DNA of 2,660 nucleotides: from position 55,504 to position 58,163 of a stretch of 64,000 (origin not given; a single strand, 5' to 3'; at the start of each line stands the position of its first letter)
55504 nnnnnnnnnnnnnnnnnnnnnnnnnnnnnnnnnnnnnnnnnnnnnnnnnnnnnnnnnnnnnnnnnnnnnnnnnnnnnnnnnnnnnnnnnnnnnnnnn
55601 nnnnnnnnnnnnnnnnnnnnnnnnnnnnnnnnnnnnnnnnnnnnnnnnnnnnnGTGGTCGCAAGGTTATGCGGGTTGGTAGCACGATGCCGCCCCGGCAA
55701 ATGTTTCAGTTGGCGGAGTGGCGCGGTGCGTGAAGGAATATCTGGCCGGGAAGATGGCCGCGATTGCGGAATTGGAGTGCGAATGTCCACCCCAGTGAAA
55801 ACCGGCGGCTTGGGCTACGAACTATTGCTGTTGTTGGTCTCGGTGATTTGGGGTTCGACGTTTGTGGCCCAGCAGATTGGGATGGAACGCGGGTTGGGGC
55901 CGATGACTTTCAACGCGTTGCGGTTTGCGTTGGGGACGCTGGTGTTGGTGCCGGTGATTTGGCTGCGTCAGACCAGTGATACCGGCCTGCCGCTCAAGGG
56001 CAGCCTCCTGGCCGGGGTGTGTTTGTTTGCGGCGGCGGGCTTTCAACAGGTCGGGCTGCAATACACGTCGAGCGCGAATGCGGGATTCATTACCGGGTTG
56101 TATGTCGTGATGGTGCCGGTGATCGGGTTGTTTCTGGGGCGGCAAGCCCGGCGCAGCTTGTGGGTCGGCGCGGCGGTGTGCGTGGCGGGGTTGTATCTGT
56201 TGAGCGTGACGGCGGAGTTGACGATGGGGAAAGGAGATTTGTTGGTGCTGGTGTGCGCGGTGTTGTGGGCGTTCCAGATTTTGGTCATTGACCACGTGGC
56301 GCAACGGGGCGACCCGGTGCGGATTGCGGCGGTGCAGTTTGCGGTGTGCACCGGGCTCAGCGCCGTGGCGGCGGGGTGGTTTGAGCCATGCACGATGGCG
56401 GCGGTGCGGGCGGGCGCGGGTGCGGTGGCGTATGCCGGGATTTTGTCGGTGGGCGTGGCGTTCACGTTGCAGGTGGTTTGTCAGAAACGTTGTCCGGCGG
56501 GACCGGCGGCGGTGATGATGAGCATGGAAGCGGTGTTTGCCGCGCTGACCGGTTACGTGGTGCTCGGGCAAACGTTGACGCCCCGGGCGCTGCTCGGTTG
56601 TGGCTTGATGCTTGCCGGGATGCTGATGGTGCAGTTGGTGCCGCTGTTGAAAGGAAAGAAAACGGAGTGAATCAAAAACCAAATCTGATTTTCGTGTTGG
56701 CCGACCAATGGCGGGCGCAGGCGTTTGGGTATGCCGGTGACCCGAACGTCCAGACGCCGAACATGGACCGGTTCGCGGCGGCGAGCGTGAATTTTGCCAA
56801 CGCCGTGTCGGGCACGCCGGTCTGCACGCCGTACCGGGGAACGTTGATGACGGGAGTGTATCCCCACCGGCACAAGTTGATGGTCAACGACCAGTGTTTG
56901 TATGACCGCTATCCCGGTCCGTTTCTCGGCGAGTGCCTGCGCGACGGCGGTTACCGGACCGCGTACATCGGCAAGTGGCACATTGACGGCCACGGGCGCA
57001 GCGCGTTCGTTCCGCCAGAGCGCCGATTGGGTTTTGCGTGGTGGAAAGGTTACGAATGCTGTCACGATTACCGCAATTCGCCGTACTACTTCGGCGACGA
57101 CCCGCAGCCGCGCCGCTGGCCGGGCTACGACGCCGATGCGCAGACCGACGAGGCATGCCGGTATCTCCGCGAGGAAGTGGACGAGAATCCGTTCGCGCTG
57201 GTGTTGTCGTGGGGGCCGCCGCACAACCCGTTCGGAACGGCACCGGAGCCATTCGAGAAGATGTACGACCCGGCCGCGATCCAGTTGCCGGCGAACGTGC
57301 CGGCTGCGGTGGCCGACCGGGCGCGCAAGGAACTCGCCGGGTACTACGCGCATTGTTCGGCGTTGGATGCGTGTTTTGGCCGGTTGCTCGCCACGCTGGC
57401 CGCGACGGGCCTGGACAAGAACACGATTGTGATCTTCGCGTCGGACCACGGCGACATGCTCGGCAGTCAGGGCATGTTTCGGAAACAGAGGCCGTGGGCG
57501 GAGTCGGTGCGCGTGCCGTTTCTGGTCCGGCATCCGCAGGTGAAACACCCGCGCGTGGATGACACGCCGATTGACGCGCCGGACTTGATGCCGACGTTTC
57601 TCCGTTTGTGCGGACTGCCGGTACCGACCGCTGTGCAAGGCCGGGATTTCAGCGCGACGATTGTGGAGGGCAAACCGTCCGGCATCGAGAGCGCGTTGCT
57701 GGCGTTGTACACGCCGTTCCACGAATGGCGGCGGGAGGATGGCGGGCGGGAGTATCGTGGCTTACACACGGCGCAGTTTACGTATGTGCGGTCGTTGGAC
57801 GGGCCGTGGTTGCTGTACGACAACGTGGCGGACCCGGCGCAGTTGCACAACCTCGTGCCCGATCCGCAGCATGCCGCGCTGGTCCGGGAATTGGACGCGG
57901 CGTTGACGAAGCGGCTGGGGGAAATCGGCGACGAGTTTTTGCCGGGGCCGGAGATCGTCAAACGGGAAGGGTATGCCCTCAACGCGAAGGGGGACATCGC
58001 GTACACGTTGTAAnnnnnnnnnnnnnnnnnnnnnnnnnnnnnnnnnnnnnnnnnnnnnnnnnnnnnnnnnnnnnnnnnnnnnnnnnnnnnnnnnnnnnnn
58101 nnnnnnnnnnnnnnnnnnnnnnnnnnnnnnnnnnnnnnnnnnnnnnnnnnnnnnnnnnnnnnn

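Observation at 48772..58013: Run of five leaderless Cys-type sulfatases in a translationally coupled array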

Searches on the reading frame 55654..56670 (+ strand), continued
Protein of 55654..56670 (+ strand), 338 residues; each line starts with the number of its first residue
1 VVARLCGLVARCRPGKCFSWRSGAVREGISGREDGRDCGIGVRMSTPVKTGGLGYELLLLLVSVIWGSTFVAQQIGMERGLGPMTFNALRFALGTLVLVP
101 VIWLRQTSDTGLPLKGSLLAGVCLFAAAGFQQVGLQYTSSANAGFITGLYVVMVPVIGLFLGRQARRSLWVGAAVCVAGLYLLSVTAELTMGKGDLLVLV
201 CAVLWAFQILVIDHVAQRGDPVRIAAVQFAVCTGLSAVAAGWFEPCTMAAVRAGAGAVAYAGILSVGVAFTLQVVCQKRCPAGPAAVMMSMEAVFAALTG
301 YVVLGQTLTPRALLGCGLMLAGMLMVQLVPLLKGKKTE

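Call 78: find_encoding_contigs(protein=P0337, flank=7000, max_places=1)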
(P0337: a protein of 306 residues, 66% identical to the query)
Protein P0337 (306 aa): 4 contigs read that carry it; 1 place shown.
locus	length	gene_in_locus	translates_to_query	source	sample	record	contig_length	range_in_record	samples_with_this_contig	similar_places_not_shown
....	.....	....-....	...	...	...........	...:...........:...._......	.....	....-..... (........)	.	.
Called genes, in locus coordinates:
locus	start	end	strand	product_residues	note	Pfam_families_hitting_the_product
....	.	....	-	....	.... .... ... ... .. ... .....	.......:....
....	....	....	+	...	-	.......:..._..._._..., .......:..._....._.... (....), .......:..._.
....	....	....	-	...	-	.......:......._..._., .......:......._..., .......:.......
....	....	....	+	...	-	-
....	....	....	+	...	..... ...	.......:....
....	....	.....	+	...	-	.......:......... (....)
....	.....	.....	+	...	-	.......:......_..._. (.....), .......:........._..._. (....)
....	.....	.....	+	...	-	-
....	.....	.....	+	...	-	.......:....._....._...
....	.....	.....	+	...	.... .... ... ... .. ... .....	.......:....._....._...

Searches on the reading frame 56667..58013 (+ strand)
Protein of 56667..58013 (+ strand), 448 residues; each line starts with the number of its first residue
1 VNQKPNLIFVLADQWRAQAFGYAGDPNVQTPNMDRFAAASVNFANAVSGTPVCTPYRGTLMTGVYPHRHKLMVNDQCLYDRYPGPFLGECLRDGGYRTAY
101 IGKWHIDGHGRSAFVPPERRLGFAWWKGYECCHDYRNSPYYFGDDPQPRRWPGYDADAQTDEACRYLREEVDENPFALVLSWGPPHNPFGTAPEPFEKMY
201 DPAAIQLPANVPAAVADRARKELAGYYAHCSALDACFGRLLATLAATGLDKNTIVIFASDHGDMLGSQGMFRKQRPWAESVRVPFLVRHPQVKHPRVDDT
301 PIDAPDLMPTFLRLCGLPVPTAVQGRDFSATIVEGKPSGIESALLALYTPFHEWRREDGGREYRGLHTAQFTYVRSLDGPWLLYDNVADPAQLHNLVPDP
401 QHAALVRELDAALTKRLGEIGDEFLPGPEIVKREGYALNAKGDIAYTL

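Call 5: search_protein_families(library=pfam, proteins=[window:56667-58013:+])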
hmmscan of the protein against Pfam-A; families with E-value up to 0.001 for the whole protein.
window:56667-58013:+ (448 aa): 3 families
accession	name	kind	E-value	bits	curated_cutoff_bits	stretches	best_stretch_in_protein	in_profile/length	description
PF00884.28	Sulfatase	-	1.6e-51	175.9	25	1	5-316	1-300/301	Sulfatase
PF16347.10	SGSH_C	-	1.7e-18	67.6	29.3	1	266-415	1-150/154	N-sulphoglucosamine sulphohydrolase, C-terminal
PF01663.27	Phosphodiest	-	1.7e-08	34.9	23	0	7-75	1-66/342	Type I phosphodiesterase / nucleotide pyrophosphatase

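Call 25: search_solved_structures(query=window:56667-58013:+, max_evalue=1e-10)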
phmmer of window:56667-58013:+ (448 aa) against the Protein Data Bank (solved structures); distinct sequences matched with E-value up to 1e-10: 81 (the best 60 are shown).
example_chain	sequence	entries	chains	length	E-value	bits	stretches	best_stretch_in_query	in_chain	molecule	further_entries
8di0_A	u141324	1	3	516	7.4e-59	202.6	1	4-399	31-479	Arylsulfatase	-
6s21_A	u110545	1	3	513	3e-58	200.6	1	3-424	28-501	Endo-4-O-sulfatase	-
2qzu_A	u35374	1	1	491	6.5e-58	199.5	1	4-401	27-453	Putative sulfatase yidJ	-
6j66_A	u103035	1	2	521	9.7e-53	182.5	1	3-423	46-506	Chondroitin sulfate/dermatan sulfate 4-O-endosulfatase protein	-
7oz8_AAA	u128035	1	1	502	2.4e-42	148.2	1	217-434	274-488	Choline-sulfatase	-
7p24_AAA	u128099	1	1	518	1.4e-41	145.7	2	218-428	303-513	Mucin-desulfating sulfatase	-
5g2v_A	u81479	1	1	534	4.4e-41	144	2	219-414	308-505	N-ACETYLGLUCOSAMINE-6-SULFATASE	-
9s8y_A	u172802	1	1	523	1.3e-37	132.6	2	226-410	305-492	Sulfatase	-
7ebp_A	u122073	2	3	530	2.1e-37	131.9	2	2-218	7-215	Sulfatase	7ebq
9ihk_D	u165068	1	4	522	9.4e-36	126.4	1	25-415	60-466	Sulfatase_S1_30A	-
9s03_A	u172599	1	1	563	8.1e-35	123.3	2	214-405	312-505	Putative sulfatase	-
6hr5_A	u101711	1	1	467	6e-34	120.5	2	3-196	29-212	Alpha-L-rhamnosidase/sulfatase (GH78)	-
2w8s_A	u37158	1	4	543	1.1e-33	119.7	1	220-418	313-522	PHOSPHONATE MONOESTER HYDROLASE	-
7snj_A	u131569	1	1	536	2.4e-33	118.5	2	4-209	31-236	Arylsulfatase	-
7lha_A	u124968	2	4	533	5.2e-33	117.4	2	4-195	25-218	Exo-L-galactose-6-sulfatase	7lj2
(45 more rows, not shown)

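Call 46: search_protein_representatives(protein=window:56667-58013:+)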
Query: 448 residues. Proteins with E-value up to 0.001 (for the whole library): 113786; up to 1e-10: 44347; up to 1e-30: 2397. The best 150 are listed.
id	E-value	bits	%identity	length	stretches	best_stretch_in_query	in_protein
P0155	5.8e-147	506.4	52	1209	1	4-442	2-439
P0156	6.1e-137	473.4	51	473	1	1-436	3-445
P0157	7.6e-133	459.9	53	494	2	4-328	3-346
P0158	1.5e-129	449.0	50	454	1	3-441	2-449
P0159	3.7e-129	447.7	49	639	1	4-440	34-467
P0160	2.0e-128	445.3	52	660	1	4-432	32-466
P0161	1.5e-126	439.1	50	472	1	3-436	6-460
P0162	9.9e-126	436.4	48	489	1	3-431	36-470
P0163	3.8e-124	431.2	49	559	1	3-446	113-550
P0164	6.4e-118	410.6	55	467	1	2-327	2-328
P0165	2.4e-116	405.5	47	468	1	2-446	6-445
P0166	3.4e-116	405.0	51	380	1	85-442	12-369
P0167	3.6e-114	398.3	48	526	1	5-401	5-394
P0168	4.0e-113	394.8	63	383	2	167-446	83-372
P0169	1.1e-112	393.4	49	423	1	6-446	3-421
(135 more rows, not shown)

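Call 54: search_protein_families(library=ncbifam, proteins=[window:56667-58013:+], max_evalue=0.00001)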
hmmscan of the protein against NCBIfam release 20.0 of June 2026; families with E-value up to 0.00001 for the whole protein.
window:56667-58013:+ (448 aa): 4 families
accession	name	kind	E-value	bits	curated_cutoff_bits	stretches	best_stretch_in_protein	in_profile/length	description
NF010322.0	PRK13759.1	equivalog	6.6e-65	219.5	481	2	216-435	260-475/486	arylsulfatase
TIGR03417.1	chol_sulfatase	equivalog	2.5e-49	168.5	433.45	2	217-416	246-439/500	choline-sulfatase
NF045661.1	HdlasePehA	equivalog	1.5e-45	155.7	900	2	220-416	278-485/506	phosphoric/sulfuric ester hydrolase PehA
NF052527.1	Mn_arylsulf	exception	9e-34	117.2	850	2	216-424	257-459/479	manganese-dependent arylsulfatase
